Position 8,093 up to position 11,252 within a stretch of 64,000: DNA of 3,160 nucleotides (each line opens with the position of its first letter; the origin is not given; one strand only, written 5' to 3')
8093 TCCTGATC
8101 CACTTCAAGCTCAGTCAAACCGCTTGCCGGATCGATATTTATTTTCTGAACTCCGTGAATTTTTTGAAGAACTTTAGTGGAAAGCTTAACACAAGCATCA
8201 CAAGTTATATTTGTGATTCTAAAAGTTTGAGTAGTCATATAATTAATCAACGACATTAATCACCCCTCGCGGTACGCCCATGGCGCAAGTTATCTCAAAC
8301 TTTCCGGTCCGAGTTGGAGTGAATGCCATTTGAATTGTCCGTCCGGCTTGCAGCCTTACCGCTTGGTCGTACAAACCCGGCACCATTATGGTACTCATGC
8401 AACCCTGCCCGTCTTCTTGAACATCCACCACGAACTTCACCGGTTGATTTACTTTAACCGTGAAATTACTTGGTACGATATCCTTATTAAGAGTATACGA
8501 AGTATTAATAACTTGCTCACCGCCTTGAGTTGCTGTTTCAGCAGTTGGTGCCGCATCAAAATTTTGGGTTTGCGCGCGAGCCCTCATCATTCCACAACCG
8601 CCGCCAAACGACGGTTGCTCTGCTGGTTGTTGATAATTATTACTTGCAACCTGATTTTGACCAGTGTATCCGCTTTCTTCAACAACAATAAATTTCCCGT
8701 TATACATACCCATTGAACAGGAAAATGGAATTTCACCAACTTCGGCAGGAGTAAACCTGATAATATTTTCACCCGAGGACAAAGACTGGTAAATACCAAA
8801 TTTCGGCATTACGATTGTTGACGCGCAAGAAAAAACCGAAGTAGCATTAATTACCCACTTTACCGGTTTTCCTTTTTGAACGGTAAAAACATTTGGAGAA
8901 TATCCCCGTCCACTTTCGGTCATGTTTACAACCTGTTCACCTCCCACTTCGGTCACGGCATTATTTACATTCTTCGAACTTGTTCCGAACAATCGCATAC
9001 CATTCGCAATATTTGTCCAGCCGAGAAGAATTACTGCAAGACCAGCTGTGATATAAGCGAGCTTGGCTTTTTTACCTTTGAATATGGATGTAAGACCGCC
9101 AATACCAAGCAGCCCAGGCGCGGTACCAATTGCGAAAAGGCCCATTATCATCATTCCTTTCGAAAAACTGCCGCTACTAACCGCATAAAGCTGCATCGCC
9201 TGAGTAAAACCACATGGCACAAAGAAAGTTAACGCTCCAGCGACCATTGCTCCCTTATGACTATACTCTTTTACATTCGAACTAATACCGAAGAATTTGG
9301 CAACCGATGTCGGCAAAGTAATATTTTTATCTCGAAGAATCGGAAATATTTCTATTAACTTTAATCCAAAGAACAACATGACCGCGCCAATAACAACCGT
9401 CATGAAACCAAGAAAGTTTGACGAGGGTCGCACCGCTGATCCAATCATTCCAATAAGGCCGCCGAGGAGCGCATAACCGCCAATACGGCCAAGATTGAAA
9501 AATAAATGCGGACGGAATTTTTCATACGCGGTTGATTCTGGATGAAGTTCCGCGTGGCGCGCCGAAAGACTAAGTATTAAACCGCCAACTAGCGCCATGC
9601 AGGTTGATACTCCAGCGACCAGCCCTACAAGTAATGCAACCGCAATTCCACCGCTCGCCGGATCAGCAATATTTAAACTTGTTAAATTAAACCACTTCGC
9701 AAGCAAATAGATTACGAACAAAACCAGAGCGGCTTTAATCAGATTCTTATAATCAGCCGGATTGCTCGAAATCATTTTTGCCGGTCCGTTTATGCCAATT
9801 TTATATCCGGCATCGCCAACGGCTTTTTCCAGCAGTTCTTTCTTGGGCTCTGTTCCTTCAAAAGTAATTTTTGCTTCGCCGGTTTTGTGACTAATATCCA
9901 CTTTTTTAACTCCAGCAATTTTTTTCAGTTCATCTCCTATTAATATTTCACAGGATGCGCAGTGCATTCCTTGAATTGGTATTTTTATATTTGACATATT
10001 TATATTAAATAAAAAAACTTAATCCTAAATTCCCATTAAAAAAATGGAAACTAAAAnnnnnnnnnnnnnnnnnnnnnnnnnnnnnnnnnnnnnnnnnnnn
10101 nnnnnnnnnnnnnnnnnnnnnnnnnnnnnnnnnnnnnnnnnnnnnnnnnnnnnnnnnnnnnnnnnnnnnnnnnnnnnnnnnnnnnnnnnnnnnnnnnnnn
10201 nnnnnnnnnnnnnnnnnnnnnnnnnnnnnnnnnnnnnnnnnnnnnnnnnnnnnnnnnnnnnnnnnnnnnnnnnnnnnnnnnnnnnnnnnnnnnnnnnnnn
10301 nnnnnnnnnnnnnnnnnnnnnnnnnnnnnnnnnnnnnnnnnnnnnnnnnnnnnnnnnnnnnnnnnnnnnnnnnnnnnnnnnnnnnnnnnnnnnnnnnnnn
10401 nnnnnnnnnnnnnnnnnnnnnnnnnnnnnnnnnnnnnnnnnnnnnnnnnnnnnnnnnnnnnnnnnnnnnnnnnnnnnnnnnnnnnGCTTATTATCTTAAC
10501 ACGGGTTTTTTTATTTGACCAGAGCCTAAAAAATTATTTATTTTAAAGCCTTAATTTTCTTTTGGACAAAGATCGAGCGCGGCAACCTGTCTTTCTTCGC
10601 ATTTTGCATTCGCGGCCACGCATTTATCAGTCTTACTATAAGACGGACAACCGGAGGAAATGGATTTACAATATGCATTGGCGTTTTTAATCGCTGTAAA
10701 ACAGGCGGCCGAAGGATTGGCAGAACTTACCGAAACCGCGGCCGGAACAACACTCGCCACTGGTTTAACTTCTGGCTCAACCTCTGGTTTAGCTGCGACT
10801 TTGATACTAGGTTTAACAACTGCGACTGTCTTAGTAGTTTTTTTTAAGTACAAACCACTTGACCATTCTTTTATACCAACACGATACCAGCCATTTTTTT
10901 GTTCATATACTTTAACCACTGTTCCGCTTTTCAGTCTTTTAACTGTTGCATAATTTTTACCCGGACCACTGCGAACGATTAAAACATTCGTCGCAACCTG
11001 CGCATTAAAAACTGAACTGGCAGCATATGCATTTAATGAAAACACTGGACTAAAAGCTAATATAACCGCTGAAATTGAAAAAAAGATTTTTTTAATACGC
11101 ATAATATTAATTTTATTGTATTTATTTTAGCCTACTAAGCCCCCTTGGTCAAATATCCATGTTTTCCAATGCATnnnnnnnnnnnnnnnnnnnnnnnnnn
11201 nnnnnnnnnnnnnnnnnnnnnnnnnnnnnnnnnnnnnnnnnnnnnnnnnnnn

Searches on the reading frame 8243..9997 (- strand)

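Call 78: search_protein_families(library=pfam, proteins=[window:8243-9997:-], max_evalue=0.00001)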
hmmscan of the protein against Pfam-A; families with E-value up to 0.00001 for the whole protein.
window:8243-9997:- (584 aa): 3 families
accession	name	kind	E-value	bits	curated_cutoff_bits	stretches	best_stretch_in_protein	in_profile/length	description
PF13386.12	DsbD_2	-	3.9e-30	105.7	24.9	1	121-326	2-197/199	Cytochrome C biogenesis protein transmembrane region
PF13473.12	Cupredoxin_1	-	1.2e-15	57.9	27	1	352-438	18-104/104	Cupredoxin-like domain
PF00403.32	HMA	-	1.2e-11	45.2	24.8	1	7-66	3-62/62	Heavy-metal-associated domain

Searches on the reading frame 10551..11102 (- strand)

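Call 78: search_protein_families(library=pfam, proteins=[window:10551-11102:-], max_evalue=0.00001)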
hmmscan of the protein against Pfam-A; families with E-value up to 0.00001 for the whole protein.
window:10551-11102:- (183 aa): 2 families
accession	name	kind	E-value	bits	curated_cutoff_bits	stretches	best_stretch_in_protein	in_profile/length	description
PF08239.17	SH3_3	-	2.1e-10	41.1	27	1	40-87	2-54/54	Bacterial SH3 domain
PF06347.19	SH3_4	-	1.3e-06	28.5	24.1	1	42-75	6-39/56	Bacterial SH3 domain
